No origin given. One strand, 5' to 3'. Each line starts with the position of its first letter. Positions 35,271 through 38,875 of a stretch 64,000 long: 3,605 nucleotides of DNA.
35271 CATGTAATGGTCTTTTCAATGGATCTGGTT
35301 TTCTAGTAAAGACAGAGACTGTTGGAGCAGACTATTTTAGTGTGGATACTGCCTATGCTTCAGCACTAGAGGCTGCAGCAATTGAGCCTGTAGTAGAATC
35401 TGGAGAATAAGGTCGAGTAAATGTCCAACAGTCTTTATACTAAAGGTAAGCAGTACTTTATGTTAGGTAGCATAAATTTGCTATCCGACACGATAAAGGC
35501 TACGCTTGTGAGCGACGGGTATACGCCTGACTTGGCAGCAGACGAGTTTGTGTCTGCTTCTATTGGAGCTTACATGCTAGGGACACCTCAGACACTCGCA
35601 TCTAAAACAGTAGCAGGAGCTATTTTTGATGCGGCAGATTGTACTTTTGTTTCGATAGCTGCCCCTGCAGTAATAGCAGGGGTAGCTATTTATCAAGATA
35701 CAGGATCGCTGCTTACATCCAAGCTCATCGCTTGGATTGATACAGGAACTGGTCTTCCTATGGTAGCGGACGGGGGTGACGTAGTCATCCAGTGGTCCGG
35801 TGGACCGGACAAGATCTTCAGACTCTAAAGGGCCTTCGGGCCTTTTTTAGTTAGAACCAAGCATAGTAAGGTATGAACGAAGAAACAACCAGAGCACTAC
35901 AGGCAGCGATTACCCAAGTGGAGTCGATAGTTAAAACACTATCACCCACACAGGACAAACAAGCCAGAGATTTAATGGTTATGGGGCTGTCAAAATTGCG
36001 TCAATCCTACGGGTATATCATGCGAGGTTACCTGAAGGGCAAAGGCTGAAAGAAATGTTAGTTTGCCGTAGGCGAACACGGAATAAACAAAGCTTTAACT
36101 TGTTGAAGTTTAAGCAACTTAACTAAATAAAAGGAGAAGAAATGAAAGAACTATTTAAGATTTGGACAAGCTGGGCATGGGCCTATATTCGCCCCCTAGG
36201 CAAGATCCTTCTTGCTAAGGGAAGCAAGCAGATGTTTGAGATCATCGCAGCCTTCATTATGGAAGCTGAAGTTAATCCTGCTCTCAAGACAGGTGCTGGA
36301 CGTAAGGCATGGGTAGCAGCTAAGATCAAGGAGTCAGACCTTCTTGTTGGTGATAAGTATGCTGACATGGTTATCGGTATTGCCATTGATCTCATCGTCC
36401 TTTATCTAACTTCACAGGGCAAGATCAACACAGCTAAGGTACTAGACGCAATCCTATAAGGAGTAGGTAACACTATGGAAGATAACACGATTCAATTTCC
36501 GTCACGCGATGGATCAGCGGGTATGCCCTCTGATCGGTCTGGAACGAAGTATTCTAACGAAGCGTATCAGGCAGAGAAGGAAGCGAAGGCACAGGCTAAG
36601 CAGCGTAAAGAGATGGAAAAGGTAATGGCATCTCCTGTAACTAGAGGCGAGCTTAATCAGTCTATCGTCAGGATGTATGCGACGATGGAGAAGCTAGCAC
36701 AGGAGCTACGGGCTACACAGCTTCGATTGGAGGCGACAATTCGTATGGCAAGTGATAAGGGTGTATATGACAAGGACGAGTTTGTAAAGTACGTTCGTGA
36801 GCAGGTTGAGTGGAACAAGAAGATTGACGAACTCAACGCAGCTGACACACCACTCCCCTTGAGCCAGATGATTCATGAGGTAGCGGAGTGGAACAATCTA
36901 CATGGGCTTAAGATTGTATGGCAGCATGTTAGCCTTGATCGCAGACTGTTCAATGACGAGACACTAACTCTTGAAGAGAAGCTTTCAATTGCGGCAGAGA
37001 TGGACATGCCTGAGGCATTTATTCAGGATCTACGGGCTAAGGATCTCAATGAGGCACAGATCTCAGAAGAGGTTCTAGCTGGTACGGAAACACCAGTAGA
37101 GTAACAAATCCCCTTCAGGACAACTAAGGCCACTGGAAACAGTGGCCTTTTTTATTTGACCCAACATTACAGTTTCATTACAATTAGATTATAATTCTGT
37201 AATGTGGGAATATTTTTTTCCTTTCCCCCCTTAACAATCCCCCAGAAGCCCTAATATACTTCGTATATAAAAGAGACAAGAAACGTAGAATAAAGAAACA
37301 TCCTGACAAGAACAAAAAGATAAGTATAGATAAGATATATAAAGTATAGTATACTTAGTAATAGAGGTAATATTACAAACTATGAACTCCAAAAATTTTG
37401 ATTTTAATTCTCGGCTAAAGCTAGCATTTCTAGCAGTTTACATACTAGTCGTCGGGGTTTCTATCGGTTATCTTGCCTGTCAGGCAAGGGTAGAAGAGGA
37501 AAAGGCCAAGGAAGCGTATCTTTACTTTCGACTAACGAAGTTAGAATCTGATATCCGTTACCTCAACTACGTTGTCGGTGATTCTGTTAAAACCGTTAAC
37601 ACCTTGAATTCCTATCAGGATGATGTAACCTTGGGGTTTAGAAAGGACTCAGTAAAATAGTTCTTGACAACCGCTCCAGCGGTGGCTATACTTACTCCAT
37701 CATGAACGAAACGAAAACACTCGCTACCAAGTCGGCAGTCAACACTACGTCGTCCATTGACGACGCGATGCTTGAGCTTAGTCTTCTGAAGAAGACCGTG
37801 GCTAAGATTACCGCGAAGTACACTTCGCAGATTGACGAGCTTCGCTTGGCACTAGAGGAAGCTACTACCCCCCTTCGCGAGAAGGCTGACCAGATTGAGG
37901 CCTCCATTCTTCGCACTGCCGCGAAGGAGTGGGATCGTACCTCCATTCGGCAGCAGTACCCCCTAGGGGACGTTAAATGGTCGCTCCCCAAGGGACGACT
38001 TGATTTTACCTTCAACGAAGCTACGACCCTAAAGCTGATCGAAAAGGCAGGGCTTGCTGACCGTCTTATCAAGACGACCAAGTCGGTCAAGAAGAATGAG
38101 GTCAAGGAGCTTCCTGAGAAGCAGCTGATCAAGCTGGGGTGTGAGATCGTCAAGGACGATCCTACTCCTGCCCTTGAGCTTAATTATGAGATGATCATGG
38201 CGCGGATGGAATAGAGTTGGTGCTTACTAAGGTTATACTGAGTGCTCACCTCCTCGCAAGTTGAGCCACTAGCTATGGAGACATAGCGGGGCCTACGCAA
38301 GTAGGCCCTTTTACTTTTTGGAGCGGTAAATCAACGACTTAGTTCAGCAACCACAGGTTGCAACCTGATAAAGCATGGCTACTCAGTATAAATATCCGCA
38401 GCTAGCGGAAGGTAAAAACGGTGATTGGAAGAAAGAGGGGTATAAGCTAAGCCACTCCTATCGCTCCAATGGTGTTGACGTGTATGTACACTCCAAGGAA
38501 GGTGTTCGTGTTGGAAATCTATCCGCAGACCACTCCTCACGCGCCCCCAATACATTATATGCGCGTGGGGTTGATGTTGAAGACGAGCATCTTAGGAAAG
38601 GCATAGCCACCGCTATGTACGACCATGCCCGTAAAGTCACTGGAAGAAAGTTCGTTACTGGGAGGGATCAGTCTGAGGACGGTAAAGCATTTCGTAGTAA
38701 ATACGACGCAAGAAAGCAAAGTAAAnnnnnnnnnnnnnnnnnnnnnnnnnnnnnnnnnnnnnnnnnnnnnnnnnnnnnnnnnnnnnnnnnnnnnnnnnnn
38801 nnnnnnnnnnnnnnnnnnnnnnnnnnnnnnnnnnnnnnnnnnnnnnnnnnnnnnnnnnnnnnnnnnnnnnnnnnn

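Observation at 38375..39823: Early multidomain protein ending in a 2H phosphoesterase: candidate cyclic-nucleotide/RNA-end enzyme (possible anti-defence)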

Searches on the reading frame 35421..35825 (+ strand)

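Call 14: search_protein_families(library=pfam, proteins=[window:35421-35825:+], max_evalue=0.01)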
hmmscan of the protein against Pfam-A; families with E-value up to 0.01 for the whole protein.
window:35421-35825:+ (135 aa): 0 families

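Call 15: search_protein_families(library=phrogs, proteins=[window:35421-35825:+], max_evalue=0.001)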
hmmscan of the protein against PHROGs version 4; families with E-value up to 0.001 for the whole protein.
window:35421-35825:+ (135 aa): 1 family
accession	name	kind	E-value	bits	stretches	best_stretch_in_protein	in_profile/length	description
phrog_644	-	unknown function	1e-30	107.9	1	1-135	4-144/174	-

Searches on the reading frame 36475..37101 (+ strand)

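Call 14: search_protein_families(library=pfam, proteins=[window:36475-37101:+], max_evalue=0.01)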
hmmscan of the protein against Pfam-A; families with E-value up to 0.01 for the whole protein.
window:36475-37101:+ (209 aa): 0 families

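Call 15: search_protein_families(library=phrogs, proteins=[window:36475-37101:+], max_evalue=0.001)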
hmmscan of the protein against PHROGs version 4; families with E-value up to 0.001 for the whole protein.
window:36475-37101:+ (209 aa): 1 family
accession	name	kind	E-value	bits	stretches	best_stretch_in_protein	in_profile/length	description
phrog_21408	-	unknown function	0.00047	21.2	1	35-123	6-98/110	-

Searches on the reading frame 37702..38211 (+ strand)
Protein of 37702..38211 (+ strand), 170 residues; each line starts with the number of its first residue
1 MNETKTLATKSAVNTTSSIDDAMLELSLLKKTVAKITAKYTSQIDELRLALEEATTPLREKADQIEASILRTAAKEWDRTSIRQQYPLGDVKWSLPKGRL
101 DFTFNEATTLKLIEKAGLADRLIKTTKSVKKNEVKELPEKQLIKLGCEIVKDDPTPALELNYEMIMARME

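Call 14: search_protein_families(library=pfam, proteins=[window:37702-38211:+], max_evalue=0.01)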
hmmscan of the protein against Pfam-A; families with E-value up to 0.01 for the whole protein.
window:37702-38211:+ (170 aa): 2 families
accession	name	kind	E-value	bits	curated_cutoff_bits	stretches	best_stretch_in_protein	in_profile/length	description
PF07352.17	Phage_Mu_Gam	-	3.2e-13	50.3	28.3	1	18-153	3-143/149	Bacteriophage Mu Gam like protein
PF16591.11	HBM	-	0.0094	15.9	29.8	0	11-82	65-135/254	Helical bimodular sensor domain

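Call 15: search_protein_families(library=phrogs, proteins=[window:37702-38211:+], max_evalue=0.001)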
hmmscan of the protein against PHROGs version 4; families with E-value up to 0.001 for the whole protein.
window:37702-38211:+ (170 aa): 2 families
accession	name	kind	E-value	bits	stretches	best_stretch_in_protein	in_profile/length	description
phrog_491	-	DNA, RNA and nucleotide metabolism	1.4e-08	35.6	1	5-152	6-159/176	Mu Gam-like end protection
phrog_2205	-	DNA, RNA and nucleotide metabolism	3e-07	31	1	10-136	23-148/183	Mu Gam-like end protection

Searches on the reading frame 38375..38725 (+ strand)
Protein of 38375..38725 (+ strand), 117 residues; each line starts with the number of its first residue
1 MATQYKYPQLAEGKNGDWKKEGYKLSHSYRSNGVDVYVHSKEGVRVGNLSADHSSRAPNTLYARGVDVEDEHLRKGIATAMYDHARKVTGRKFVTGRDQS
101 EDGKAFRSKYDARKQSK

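Call 32: find_homologous_proteins(query=A4, max_evalue=0.1)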
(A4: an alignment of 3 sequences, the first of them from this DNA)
Query A4 (3 sequences) (117 aa, profile of the alignment): 47 proteins with E <= 0.1 among 402 candidates.
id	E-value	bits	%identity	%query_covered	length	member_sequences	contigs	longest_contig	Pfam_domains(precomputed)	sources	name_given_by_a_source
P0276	1.9e-25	107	30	83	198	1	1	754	PF13508.14,PF00583.32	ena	-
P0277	5.4e-21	93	38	85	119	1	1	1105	PF00583.32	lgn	-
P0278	7.0e-16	76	28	85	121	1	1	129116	PF13508.14,PF00583.32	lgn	-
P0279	7.4e-16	76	32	84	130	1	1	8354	PF00583.32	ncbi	-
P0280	2.0e-14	72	34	86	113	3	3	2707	PF00583.32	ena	-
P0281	8.9e-14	70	37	72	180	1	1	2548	-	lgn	-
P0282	2.7e-12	65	34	80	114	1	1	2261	PF00583.32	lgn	-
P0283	3.2e-12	65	38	67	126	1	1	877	-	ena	-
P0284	1.7e-11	62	39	35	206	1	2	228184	PF13673.14,PF13508.14,PF00583.32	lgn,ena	-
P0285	4.7e-11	61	39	35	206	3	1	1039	PF13673.14,PF13508.14,PF00583.32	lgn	-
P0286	7.0e-11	60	47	37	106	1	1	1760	-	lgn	-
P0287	1.9e-10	59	32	79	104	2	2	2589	-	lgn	-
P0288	1.8e-9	56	32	82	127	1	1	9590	-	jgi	jgi:hypothetical protein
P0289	1.9e-9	56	31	86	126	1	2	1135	-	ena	-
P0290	1.9e-8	52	36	72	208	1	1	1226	PF13508.14,PF00583.32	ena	-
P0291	6.6e-8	51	57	39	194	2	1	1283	PF00583.32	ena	-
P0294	2.2e-7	49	36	40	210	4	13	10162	PF13673.14,PF13508.14,PF00583.32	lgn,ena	-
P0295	2.2e-7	49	41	39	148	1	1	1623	PF00583.32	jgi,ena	-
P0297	4.9e-6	45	32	65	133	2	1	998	PF13673.14,PF00583.32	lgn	-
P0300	3.1e-5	42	39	44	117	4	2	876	PF00583.32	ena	-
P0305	1.5e-4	40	27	79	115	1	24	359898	PF00583.32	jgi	jgi:GNAT superfamily N-acetyltransferase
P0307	2.0e-4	40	39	50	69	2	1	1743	PF00583.32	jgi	jgi:ribosomal protein S18 acetylase RimI-like enzyme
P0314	1.3e-3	37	35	47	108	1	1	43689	PF00583.32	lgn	-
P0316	2.8e-3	36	38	36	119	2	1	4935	PF00583.32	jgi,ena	-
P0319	4.7e-3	35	32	63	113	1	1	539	PF00583.32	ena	-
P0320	7.5e-3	34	61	20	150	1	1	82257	PF00583.32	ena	-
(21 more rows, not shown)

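Call 60: find_encoding_contigs(protein=P0278, flank=5000, max_places=2)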
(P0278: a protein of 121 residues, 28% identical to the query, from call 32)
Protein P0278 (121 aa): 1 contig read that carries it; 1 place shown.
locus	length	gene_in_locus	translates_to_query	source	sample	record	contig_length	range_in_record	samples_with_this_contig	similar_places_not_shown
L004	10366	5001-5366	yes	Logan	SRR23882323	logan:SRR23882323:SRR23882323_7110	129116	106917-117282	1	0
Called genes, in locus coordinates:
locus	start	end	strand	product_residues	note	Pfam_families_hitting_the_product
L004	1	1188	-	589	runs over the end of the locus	-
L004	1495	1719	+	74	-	-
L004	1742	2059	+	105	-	-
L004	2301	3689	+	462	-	PF02811:PHP, PF07733:DNA_pol3_alpha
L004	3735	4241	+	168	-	-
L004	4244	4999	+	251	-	PF00583:Acetyltransf_1 (faint), PF13508:Acetyltransf_7 (faint)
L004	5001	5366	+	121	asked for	PF00583:Acetyltransf_1 (weak), PF13508:Acetyltransf_7 (weak)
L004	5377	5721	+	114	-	-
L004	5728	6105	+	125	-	-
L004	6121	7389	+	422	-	PF12323:HTH_OrfB_IS605, PF01385:OrfB_IS605, PF07282:Cas12f1-like_TNB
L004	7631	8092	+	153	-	-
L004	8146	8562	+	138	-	-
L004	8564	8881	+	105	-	-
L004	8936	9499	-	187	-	-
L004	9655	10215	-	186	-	-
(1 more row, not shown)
